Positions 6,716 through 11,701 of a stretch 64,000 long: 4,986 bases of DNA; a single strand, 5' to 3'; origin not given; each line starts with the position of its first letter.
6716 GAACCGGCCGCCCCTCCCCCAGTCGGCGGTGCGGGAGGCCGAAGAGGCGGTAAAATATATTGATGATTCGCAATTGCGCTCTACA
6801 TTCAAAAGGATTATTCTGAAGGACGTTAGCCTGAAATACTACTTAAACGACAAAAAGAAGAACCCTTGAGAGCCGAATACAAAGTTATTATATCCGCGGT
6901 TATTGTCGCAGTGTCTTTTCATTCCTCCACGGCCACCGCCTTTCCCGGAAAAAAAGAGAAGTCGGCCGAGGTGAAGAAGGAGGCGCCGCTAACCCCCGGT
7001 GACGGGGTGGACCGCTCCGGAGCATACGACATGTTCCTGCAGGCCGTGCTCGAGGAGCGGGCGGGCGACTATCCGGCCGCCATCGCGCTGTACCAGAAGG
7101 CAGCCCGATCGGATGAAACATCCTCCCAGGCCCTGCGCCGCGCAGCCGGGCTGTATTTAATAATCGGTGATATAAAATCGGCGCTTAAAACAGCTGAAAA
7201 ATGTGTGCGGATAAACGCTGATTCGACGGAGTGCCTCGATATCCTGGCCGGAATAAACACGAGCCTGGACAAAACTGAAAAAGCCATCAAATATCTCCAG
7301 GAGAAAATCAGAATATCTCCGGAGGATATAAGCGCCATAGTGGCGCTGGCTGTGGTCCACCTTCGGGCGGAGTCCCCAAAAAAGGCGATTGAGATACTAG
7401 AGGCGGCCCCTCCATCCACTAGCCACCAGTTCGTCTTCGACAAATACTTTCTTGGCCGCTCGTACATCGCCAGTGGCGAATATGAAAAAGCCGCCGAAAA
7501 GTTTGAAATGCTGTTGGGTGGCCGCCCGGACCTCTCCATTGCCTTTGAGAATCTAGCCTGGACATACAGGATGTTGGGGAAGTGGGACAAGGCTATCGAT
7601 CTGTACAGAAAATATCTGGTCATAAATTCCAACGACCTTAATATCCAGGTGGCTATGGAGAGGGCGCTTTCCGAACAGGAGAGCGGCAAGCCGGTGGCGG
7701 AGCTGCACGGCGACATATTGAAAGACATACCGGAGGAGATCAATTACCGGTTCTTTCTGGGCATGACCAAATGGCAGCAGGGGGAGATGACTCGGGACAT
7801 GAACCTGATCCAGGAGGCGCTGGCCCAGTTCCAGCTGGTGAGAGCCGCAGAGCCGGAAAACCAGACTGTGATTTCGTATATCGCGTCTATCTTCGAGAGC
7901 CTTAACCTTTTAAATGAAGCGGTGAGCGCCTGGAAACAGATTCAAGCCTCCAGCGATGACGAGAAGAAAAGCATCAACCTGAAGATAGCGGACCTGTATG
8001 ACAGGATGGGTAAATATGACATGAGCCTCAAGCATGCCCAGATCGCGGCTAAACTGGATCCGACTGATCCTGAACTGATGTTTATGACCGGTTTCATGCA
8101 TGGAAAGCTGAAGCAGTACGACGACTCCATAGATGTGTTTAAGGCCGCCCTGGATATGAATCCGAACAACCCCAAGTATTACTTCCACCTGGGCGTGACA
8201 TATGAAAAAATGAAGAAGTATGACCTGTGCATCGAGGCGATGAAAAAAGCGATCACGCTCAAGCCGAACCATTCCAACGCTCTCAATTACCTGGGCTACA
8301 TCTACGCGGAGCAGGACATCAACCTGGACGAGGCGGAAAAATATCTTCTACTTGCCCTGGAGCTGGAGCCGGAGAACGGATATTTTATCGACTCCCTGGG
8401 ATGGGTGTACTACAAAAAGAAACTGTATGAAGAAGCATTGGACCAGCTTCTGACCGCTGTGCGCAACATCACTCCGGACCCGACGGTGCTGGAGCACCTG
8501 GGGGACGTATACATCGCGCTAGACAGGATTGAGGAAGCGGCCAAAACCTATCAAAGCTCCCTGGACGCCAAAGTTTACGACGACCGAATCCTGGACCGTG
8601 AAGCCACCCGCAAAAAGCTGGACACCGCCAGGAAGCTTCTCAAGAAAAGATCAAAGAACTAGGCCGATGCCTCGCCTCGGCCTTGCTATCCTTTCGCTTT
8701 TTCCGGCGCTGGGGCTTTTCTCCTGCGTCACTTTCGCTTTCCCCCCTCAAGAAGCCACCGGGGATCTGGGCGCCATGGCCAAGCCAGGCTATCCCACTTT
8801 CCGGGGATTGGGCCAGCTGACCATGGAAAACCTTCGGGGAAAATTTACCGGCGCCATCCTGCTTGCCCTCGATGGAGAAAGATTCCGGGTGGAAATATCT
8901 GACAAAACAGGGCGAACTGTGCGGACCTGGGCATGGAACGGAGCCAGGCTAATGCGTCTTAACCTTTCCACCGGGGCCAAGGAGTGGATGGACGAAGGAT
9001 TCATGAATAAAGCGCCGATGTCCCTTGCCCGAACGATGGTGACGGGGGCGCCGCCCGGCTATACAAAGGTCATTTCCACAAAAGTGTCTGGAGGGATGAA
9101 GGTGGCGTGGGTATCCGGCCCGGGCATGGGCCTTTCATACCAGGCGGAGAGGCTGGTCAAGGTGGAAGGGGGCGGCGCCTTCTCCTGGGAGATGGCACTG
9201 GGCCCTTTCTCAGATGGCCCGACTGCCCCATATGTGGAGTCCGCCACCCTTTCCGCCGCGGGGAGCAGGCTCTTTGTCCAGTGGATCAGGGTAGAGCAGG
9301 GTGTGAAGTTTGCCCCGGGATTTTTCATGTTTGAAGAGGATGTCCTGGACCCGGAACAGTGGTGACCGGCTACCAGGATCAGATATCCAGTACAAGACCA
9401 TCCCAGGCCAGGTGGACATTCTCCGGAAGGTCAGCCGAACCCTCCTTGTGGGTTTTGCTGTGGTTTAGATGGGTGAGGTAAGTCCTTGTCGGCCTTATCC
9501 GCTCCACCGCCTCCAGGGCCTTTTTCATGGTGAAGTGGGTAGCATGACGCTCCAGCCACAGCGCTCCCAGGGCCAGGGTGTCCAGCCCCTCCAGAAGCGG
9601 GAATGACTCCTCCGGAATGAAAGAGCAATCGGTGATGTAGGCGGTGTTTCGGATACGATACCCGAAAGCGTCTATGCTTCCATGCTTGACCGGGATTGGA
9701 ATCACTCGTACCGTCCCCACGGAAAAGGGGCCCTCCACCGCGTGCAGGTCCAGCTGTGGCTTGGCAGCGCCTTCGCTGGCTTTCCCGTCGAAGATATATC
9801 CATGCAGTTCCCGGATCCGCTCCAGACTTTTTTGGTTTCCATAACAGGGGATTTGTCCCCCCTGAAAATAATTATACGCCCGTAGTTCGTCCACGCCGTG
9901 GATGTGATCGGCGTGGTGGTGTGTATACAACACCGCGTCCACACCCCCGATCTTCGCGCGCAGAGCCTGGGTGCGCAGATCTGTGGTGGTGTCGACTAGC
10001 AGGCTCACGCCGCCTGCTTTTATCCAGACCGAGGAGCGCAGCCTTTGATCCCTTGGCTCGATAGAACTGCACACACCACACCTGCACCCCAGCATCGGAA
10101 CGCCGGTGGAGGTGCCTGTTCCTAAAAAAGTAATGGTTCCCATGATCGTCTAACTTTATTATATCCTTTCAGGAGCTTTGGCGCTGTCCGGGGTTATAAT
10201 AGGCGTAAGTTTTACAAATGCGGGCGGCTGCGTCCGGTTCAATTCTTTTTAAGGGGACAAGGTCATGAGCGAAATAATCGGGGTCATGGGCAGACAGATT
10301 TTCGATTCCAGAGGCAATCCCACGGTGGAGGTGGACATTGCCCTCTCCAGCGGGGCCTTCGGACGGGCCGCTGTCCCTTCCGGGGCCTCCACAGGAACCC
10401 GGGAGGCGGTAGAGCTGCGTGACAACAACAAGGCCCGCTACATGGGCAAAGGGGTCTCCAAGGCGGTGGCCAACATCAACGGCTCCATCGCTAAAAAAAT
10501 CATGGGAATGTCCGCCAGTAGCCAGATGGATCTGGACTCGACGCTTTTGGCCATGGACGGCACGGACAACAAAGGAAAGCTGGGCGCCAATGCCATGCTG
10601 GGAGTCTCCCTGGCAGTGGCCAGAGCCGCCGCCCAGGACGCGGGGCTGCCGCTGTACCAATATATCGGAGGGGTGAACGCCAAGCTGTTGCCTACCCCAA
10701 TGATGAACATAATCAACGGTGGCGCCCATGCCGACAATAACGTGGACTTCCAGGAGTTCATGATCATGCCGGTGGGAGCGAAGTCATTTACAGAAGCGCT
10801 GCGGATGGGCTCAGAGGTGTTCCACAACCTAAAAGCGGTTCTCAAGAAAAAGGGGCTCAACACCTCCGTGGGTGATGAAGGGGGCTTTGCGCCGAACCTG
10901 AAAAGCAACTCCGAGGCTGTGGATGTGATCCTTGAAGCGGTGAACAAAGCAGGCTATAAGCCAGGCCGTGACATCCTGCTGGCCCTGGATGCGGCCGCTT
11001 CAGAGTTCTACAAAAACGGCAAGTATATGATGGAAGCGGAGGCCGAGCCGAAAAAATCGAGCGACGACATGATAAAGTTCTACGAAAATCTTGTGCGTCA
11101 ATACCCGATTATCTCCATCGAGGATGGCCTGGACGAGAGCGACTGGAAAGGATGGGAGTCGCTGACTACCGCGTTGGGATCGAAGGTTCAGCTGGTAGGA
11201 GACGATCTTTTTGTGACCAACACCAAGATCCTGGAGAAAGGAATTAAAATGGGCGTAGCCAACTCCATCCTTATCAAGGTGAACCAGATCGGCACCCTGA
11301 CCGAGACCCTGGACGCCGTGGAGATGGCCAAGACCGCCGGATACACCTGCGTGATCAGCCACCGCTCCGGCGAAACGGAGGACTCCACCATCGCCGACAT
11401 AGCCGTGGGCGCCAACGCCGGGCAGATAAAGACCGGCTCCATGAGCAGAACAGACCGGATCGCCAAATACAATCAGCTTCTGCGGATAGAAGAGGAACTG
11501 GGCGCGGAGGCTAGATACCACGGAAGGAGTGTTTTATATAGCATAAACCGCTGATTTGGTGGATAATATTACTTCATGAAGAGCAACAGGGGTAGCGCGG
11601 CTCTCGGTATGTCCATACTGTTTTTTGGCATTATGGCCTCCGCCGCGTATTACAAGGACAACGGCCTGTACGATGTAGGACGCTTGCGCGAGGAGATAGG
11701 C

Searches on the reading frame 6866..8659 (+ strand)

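Call 28: search_protein_families(library=pfam, proteins=[window:6866-8659:+], max_evalue=0.001)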
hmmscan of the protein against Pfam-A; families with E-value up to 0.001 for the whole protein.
window:6866-8659:+ (598 aa): 29 families (the best 25 are shown)
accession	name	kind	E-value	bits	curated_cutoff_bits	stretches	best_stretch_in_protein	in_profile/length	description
PF07719.23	TPR_2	-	6.1e-45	148.1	27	2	436-469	1-34/34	Tetratricopeptide repeat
PF00515.34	TPR_1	-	1.5e-36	123.2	27.8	2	437-469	2-34/34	Tetratricopeptide repeat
PF13432.12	TPR_16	-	4.2e-36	123.4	32.7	2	196-255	3-62/65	Tetratricopeptide repeat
PF13181.12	TPR_8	-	2.2e-32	108.9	25.7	1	437-469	2-34/34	Tetratricopeptide repeat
PF13424.12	TPR_12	-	3.3e-32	110.9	30.1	1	194-251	14-72/77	Tetratricopeptide repeat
PF13428.12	TPR_14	-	1.8e-29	99.6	23.5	0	230-261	7-38/44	Tetratricopeptide repeat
PF12895.13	ANAPC3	-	3.5e-28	98.1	27.2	2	146-211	13-77/82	Anaphase-promoting complex, cyclosome, subunit 3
PF14559.12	TPR_19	-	7.8e-28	97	25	2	136-184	6-54/68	Tetratricopeptide repeat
PF13176.12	TPR_7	-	9.5e-28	94.3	27.9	1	226-251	1-26/36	Tetratricopeptide repeat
PF13431.12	TPR_17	-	1.5e-27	94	24.4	1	425-456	2-33/34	Tetratricopeptide repeat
PF13414.12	TPR_11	-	1.3e-26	92.5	26.8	1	415-449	7-41/42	TPR repeat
PF13174.12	TPR_6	-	7.1e-19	67.5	26.3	0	229-251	5-27/33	Tetratricopeptide repeat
PF23914.1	TPR_CcmH_CycH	-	6.9e-17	62.2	42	1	428-537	42-153/158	Cytochrome c-type biogenesis protein H TPR domain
PF13374.12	TPR_10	-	8.1e-11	42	27.5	0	228-249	6-27/42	Tetratricopeptide repeat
PF13371.12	TPR_9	-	2.8e-10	40.5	35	0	385-436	12-63/73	Tetratricopeptide repeat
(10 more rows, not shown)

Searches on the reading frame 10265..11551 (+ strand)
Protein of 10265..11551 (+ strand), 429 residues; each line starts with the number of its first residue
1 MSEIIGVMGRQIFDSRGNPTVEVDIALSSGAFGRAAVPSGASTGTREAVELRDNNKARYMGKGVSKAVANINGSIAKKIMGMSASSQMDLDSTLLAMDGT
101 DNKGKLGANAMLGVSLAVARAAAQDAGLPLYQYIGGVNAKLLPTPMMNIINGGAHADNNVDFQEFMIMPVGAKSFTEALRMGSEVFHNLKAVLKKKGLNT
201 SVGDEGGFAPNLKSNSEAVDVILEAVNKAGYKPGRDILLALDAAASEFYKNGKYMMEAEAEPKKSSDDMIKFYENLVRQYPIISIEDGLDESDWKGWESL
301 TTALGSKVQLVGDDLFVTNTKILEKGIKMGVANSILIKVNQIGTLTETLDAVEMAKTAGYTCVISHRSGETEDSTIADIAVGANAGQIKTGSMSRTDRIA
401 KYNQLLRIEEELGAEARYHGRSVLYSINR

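Call 28: search_protein_families(library=pfam, proteins=[window:10265-11551:+], max_evalue=0.001)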
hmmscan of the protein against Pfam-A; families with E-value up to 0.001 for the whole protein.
window:10265-11551:+ (429 aa): 4 families
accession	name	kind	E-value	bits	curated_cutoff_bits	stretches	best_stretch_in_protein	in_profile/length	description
PF00113.28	Enolase_C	-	3.8e-139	463.5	21.5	1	141-424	3-293/296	Enolase, C-terminal TIM barrel domain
PF03952.21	Enolase_N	-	3.2e-57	192.8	35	1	5-134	2-131/131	Enolase, N-terminal domain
PF13378.12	MR_MLE_C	-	0.00017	21.8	29.4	1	242-392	35-178/219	Enolase C-terminal domain-like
PF07476.17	MAAL_C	-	0.00019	21.1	27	1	302-385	134-218/249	Methylaspartate ammonia-lyase C-terminus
